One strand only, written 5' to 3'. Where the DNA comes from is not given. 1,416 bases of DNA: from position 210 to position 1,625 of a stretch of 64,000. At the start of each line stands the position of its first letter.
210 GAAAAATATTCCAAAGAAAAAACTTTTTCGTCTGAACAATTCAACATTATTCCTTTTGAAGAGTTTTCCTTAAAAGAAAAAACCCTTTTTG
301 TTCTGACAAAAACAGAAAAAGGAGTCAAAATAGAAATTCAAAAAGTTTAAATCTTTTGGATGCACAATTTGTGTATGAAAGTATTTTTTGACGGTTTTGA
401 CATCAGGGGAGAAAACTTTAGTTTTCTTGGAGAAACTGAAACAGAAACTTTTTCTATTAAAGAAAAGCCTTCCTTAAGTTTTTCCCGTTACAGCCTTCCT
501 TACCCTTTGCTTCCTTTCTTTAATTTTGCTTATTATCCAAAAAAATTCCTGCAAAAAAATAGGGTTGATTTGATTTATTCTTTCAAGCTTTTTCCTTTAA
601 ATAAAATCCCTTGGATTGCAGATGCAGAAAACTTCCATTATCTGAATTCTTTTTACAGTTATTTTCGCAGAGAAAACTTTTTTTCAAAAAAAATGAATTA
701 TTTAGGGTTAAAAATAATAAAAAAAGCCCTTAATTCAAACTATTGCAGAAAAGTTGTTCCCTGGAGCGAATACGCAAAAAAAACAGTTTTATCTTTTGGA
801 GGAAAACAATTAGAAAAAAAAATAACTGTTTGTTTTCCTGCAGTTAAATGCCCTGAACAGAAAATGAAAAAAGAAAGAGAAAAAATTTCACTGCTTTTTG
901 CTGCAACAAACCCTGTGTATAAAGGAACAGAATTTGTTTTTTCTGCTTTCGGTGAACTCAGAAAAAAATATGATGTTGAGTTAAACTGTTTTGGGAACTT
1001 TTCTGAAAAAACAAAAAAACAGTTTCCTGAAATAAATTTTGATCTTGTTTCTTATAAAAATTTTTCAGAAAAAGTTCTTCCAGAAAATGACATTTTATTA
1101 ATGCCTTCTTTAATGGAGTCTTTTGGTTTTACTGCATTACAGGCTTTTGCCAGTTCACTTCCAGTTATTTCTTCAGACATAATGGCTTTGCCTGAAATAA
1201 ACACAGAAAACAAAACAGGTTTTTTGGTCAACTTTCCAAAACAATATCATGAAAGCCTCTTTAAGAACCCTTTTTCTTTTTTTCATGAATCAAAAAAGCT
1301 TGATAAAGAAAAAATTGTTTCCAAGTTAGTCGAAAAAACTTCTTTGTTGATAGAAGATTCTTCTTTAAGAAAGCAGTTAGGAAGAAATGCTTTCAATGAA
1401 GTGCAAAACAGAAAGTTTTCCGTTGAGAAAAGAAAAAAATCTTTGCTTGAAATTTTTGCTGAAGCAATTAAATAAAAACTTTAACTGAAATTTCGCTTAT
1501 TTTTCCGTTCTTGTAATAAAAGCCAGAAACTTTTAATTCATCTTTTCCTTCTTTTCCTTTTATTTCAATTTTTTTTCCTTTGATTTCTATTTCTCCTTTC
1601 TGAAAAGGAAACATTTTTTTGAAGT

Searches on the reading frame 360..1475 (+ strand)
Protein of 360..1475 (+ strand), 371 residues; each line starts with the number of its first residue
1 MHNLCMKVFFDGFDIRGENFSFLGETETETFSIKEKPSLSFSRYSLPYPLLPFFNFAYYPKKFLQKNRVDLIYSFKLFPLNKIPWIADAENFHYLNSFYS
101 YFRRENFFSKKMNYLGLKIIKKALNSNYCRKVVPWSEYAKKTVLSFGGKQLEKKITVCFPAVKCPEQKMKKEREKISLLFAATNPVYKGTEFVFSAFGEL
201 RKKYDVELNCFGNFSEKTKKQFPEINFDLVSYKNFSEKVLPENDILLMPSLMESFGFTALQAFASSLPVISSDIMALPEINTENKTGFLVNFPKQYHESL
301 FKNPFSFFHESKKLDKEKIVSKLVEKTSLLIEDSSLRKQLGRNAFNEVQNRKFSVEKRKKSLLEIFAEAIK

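Call 79: search_protein_families(library=pfam, proteins=[window:360-1475:+], max_evalue=1e-8)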
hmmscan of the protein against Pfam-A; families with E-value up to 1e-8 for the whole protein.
window:360-1475:+ (371 aa): 2 families
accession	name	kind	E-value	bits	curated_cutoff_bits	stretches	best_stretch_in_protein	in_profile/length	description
PF00534.26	Glycos_transf_1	-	4e-15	56.2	26.4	1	170-293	11-143/172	Glycosyl transferases group 1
PF13692.12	Glyco_trans_1_4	-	4e-14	53.5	27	1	178-291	4-125/142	Glycosyl transferases group 1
